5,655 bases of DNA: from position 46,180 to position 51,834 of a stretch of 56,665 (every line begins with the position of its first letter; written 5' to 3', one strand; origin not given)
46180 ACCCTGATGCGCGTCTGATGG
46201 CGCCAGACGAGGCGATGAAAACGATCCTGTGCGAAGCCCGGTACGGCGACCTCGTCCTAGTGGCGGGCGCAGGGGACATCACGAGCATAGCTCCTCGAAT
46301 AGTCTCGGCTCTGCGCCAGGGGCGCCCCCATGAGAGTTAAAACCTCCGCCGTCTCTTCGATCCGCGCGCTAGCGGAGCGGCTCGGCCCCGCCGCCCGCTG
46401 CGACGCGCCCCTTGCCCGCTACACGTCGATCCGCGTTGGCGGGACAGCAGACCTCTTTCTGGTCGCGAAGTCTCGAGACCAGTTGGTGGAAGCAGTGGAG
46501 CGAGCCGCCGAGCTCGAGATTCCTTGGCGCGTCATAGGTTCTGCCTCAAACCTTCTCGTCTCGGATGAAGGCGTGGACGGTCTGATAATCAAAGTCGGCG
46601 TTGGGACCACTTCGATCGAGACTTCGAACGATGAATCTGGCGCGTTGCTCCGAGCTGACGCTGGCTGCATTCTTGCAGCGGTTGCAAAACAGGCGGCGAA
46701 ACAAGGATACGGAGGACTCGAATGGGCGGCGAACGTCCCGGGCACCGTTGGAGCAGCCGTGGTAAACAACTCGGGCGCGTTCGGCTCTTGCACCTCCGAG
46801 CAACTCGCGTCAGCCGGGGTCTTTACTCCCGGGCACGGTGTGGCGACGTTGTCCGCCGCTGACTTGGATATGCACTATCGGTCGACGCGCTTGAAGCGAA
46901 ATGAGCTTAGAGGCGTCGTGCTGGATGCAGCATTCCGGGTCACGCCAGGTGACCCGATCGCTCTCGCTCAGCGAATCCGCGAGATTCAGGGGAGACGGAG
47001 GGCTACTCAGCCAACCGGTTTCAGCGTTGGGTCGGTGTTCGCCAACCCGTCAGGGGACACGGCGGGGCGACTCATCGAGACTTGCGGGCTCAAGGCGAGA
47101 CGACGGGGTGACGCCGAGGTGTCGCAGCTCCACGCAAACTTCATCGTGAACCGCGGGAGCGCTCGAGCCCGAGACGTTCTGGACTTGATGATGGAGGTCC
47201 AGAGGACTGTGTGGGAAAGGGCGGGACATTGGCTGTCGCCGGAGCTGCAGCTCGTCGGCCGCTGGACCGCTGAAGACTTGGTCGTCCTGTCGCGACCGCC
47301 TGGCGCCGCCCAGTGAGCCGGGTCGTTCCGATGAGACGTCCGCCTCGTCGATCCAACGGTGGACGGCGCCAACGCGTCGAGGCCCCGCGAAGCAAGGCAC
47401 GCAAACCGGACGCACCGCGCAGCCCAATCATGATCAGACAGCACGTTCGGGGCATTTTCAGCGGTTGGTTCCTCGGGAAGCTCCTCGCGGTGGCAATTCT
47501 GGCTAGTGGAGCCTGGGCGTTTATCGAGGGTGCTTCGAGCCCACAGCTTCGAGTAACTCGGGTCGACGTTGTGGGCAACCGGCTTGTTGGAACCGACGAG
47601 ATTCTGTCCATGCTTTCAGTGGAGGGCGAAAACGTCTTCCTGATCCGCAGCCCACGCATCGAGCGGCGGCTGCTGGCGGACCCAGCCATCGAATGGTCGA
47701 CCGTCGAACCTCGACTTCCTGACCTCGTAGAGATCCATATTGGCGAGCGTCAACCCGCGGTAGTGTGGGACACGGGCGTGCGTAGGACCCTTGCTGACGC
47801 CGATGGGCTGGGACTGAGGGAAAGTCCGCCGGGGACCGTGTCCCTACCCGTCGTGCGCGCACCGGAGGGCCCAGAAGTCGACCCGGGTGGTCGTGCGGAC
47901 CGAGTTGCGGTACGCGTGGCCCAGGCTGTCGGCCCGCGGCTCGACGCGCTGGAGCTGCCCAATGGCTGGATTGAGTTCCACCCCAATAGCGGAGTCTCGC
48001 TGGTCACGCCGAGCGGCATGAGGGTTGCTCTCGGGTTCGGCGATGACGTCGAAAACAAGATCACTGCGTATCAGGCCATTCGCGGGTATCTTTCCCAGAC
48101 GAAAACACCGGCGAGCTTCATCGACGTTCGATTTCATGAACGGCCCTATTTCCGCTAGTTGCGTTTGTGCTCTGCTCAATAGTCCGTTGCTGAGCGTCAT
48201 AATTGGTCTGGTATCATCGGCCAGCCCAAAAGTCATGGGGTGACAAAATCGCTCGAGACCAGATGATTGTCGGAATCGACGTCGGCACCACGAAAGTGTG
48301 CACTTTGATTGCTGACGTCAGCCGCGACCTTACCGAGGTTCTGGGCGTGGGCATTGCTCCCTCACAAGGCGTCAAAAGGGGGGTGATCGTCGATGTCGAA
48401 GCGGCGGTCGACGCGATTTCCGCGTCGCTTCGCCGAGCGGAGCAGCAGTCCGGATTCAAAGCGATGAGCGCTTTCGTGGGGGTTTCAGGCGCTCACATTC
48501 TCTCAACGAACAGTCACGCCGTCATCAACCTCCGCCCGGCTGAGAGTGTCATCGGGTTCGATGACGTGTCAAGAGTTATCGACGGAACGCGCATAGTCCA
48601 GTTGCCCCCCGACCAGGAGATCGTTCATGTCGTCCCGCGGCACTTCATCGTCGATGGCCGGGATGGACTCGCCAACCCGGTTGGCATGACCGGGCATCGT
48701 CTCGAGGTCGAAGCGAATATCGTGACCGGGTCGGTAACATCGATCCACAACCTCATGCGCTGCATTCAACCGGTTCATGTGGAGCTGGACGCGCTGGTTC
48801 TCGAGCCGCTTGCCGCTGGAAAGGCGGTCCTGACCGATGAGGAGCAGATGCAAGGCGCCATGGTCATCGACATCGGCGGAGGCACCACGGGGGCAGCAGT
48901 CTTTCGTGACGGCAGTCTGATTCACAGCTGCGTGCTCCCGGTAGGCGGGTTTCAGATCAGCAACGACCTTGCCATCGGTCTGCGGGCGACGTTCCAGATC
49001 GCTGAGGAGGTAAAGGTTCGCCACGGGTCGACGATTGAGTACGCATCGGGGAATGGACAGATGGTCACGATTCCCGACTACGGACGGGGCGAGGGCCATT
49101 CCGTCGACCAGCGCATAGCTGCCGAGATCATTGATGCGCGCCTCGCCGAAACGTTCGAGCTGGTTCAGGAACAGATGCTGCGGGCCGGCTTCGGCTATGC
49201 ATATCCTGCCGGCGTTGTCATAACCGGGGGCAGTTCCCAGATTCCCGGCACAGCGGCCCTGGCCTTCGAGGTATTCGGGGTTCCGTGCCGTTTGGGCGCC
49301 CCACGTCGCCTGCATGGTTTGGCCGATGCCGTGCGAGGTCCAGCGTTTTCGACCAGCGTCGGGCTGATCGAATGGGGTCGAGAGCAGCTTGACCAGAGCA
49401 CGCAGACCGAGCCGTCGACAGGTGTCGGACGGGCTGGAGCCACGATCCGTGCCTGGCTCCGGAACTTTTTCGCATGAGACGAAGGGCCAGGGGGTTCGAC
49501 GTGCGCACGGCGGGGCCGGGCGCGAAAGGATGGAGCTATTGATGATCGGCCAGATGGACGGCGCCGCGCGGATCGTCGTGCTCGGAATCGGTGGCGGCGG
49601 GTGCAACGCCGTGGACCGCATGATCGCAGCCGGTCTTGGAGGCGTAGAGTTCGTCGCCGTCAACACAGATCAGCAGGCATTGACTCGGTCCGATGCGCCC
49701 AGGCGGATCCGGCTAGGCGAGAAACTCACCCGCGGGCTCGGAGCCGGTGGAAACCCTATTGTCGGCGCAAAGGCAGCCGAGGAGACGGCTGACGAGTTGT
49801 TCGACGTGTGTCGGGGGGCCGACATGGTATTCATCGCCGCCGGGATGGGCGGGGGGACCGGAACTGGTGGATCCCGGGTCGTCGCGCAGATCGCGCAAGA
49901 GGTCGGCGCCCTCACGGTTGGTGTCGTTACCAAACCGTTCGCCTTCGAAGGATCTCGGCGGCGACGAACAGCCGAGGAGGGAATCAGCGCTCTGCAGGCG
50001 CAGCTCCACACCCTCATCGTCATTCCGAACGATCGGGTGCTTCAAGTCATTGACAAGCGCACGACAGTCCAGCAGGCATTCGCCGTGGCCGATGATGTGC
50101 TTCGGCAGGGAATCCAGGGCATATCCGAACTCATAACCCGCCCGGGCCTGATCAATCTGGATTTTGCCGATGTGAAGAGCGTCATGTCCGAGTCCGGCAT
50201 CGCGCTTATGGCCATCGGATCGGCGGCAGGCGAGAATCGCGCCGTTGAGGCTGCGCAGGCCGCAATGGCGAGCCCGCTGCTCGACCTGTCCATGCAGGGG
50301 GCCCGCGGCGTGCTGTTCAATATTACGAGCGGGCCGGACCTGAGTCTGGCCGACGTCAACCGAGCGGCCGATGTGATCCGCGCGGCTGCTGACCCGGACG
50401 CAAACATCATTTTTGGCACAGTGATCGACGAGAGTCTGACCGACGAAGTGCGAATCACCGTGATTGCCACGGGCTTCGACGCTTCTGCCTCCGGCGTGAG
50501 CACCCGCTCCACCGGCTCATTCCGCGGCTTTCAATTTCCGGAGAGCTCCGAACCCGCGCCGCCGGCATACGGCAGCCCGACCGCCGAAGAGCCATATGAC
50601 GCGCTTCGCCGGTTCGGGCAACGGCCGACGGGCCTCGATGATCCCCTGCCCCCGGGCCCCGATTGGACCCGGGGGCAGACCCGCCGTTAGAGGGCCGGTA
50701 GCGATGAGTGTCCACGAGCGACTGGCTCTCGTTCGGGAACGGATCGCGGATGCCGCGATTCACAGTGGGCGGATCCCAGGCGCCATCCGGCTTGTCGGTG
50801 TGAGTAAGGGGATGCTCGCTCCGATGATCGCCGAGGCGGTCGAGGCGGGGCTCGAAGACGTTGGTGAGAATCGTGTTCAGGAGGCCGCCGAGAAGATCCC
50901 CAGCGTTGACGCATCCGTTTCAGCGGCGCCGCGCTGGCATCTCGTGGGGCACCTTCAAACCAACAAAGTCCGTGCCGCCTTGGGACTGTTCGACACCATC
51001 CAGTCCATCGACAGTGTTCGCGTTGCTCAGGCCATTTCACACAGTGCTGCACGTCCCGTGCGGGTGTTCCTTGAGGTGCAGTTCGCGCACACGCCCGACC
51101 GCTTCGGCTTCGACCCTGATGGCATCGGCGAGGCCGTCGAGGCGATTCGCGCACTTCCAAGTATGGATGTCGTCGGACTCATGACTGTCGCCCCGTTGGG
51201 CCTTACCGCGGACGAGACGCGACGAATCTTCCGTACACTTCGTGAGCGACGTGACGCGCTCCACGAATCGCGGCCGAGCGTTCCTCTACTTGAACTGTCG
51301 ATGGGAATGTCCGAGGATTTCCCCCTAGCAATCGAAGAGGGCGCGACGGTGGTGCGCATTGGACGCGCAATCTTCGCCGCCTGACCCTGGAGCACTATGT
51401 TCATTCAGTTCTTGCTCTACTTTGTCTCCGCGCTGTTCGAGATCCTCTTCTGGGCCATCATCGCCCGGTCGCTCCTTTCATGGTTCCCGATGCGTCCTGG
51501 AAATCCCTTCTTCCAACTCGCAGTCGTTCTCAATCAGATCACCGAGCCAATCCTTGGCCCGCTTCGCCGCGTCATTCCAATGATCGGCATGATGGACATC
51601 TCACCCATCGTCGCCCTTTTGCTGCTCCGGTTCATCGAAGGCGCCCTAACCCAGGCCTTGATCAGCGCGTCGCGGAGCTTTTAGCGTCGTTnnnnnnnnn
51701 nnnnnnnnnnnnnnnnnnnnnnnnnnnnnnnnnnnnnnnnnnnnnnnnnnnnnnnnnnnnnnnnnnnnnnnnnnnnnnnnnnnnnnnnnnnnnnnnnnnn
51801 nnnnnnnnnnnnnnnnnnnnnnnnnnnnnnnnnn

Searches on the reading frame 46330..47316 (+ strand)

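Call 43: search_protein_families(library=pfam, proteins=[window:46330-47316:+], max_evalue=0.00001)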
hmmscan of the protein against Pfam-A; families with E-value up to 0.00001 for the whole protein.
window:46330-47316:+ (328 aa): 2 families
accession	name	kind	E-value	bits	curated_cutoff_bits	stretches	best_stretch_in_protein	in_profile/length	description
PF02873.21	MurB_C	-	1.2e-28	99.7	27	1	213-309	3-99/99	UDP-N-acetylenolpyruvoylglucosamine reductase, C-terminal domain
PF01565.28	FAD_binding_4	-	9.9e-18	64.6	26.4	1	41-167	2-131/139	FAD binding domain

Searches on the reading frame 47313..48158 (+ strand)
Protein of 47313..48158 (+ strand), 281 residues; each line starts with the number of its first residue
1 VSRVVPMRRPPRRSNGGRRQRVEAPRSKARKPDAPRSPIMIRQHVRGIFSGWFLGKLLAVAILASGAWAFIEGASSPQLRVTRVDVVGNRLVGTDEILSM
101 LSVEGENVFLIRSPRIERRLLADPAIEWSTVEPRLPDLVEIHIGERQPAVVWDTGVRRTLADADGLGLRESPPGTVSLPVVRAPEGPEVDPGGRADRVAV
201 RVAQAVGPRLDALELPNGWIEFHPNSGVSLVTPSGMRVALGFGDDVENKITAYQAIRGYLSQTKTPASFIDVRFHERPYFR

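Call 43: search_protein_families(library=pfam, proteins=[window:47313-48158:+], max_evalue=0.00001)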
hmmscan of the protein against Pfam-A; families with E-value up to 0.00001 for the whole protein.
window:47313-48158:+ (281 aa): 1 family
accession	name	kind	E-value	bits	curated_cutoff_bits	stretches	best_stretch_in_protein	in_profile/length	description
PF08478.15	POTRA_1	-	6.4e-07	30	23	1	80-146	2-69/69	POTRA domain, FtsQ-type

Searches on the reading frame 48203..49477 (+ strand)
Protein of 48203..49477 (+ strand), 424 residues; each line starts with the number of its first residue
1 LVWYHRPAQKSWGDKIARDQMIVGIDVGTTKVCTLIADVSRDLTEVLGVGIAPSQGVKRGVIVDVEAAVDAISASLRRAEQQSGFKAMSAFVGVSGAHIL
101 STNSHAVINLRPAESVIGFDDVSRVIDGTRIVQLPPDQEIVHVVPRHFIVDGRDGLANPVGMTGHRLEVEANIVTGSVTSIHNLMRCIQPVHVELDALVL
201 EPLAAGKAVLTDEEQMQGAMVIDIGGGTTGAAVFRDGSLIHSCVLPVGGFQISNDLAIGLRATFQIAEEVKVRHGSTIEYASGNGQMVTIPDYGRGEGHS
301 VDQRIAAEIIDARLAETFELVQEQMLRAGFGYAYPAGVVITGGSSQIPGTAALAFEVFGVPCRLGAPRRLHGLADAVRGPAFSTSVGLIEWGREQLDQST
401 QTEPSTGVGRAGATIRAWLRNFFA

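Call 43: search_protein_families(library=pfam, proteins=[window:48203-49477:+], max_evalue=0.00001)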
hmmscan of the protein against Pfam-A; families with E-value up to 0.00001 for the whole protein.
window:48203-49477:+ (424 aa): 5 families
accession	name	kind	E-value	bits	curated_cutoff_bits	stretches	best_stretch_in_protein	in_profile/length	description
PF14450.12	FtsA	-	8.7e-35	120.3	31.8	1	220-387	1-127/127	Cell division protein FtsA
PF02491.25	SHS2_FTSA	-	2.3e-24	86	25.4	1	96-175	1-79/79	SHS2 domain inserted in FTSA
PF06723.19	MreB_Mbl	-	5.7e-11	42.3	27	1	200-364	128-303/327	MreB/Mbl protein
PF11104.14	PilM_2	-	5.6e-07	29.3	27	0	207-280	170-243/340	Type IV pilus assembly protein PilM;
PF06277.17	EutA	-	5.9e-07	29.2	27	1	211-255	137-181/475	Ethanolamine utilisation protein EutA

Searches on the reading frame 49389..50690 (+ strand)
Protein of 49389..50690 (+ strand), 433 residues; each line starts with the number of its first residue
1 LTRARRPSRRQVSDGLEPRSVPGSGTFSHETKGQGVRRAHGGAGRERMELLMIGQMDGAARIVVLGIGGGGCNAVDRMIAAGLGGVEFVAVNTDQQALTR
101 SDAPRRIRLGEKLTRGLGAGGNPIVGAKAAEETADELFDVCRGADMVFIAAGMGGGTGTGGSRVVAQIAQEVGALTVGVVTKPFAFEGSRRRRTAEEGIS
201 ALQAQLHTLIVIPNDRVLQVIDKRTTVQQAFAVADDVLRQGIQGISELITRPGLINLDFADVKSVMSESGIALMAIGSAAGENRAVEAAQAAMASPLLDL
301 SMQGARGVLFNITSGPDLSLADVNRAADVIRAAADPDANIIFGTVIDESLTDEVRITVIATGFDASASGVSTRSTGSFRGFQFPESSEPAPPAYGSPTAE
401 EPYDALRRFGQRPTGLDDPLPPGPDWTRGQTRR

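Call 43: search_protein_families(library=pfam, proteins=[window:49389-50690:+], max_evalue=0.00001)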
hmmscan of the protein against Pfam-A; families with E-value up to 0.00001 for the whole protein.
window:49389-50690:+ (433 aa): 2 families
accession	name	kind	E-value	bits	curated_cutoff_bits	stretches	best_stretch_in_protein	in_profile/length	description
PF00091.31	Tubulin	-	5e-45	154.6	33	1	61-221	1-189/190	Tubulin/FtsZ family, GTPase domain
PF12327.13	FtsZ_C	-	1.7e-36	124.8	27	1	270-364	1-95/95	FtsZ family, C-terminal domain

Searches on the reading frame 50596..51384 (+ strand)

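Call 5: search_protein_families(library=pfam, proteins=[window:50596-51384:+], max_evalue=0.01)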
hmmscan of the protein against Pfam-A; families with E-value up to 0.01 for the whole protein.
window:50596-51384:+ (262 aa): 1 family
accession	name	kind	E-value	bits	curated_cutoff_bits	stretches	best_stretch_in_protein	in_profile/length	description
PF01168.26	Ala_racemase_N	-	3.2e-17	63.4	24.1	1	72-260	33-216/220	Alanine racemase, N-terminal domain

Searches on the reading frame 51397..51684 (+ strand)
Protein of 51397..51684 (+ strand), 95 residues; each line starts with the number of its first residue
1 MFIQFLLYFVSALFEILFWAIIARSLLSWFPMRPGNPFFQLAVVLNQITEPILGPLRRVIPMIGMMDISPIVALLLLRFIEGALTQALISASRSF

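Call 5: search_protein_families(library=pfam, proteins=[window:51397-51684:+], max_evalue=0.01)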
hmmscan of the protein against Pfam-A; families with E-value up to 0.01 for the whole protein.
window:51397-51684:+ (95 aa): 1 family
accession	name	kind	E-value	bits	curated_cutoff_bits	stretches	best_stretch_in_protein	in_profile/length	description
PF02325.22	YGGT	-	1.9e-21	76.6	27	1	12-82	2-68/70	YGGT family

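Call 8: find_encoding_contigs(protein=window:51397-51684:+, flank=6000, max_places=10)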
Protein window:51397-51684:+ (95 aa): 1 contig read that carries it; 1 place shown.
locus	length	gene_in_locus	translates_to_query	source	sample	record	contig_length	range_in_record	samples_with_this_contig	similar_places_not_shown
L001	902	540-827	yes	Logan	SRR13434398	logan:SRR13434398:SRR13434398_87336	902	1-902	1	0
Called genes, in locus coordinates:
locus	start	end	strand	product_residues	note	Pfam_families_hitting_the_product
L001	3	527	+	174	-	?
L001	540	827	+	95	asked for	PF02325:CCB3_YggT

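Call 23: list_cluster_members(proteins=[P0001, window:51397-51684:+])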
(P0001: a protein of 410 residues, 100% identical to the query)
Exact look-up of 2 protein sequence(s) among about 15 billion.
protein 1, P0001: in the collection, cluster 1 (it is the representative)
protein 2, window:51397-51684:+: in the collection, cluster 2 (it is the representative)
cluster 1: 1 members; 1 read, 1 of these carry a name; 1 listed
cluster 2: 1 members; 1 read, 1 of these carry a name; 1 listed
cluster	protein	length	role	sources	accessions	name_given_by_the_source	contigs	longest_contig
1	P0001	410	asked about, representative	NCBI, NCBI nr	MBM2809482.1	MAG: histidyl-tRNA synthetase [Chloroflexi bacterium] | histidyl-tRNA synthetase [Chloroflexota bacterium]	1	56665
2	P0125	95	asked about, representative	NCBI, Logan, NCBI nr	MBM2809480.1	MAG: hypothetical protein HW416_239 [Chloroflexi bacterium] | hypothetical protein [Chloroflexota bacterium]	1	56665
